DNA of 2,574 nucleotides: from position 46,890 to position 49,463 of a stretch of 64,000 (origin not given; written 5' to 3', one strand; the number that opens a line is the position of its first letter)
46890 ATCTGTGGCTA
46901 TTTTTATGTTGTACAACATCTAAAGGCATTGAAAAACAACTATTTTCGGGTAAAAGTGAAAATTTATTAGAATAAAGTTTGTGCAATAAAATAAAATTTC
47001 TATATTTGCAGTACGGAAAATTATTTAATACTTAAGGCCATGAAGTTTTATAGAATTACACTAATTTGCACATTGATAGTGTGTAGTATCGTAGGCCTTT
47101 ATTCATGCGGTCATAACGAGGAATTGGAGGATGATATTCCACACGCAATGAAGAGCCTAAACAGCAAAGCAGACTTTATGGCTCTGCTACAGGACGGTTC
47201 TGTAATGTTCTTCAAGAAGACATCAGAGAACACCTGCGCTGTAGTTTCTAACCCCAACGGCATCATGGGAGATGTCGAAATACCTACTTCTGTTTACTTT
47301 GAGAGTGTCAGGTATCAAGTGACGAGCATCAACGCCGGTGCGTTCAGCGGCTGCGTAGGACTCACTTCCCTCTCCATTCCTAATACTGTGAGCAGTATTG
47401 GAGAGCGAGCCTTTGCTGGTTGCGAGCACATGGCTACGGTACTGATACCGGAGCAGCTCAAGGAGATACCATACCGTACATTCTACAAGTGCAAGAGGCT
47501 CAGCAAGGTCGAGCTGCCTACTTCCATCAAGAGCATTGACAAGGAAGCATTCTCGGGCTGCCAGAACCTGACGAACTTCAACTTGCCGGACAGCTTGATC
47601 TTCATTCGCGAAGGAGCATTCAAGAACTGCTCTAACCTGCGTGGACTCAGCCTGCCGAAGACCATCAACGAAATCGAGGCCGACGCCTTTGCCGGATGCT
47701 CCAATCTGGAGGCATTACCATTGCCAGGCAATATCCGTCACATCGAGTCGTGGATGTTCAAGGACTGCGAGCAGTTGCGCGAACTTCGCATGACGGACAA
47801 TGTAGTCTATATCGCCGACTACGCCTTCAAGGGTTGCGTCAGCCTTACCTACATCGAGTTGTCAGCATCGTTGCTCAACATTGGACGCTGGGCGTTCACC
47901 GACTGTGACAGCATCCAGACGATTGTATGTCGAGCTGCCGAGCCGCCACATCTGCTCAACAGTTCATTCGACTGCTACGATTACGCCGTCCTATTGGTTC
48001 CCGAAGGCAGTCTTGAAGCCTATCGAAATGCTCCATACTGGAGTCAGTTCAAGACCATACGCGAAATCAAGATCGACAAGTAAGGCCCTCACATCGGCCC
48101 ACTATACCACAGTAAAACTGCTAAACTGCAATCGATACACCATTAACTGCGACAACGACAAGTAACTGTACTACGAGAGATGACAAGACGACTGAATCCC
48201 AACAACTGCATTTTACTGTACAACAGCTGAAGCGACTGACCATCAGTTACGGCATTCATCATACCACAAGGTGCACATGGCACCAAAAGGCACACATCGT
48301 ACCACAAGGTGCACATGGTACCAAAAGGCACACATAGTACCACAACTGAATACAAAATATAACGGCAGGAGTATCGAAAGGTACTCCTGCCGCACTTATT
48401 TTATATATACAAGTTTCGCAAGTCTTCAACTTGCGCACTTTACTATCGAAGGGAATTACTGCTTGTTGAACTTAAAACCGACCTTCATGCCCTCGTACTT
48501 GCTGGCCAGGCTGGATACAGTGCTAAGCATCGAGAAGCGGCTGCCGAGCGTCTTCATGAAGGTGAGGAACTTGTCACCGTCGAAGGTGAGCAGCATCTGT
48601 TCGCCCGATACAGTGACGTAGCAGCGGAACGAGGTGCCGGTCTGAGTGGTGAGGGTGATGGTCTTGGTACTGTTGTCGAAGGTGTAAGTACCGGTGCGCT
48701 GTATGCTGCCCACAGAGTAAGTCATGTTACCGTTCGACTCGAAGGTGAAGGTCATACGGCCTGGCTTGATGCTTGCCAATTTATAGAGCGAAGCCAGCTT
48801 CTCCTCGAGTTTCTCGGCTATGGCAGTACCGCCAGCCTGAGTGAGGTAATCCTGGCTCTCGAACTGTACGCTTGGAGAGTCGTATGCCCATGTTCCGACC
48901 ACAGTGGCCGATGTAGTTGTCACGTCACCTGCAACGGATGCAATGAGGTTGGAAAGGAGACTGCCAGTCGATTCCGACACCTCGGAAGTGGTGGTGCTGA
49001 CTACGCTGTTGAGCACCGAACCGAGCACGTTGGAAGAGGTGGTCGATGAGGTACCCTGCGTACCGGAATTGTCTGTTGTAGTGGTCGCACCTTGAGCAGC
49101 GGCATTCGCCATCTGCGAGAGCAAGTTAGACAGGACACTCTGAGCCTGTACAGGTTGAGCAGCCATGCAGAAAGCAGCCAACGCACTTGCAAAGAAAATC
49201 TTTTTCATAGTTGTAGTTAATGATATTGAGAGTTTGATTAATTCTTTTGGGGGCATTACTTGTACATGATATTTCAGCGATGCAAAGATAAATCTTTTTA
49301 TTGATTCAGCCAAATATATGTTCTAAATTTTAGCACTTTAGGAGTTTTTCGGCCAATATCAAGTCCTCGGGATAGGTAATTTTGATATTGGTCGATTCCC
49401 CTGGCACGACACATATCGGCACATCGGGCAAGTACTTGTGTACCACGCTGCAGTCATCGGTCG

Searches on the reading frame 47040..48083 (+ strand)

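Call 74: search_protein_families(library=pfam, proteins=[window:47040-48083:+], max_evalue=0.00001)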
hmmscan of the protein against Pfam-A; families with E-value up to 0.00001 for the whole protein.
window:47040-48083:+ (347 aa): 2 families
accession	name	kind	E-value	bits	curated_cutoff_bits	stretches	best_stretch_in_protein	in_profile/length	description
PF13306.12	LRR_5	-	6.9e-59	197.7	27.7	2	95-224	1-127/127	BspA type Leucine rich repeat region (6 copies)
PF13855.12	LRR_8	-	3.4e-24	84.8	27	0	186-231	13-59/61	Leucine rich repeat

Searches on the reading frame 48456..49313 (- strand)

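Call 74: search_protein_families(library=pfam, proteins=[window:48456-49313:-], max_evalue=0.00001)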
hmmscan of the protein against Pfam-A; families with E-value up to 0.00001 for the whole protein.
window:48456-49313:- (285 aa): 1 family
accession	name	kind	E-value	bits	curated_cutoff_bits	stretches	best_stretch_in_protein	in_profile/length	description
PF16270.11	DUF4923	-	2.9e-45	154.7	22.8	1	119-284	9-176/176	Lipocalin-like domain (DUF4923)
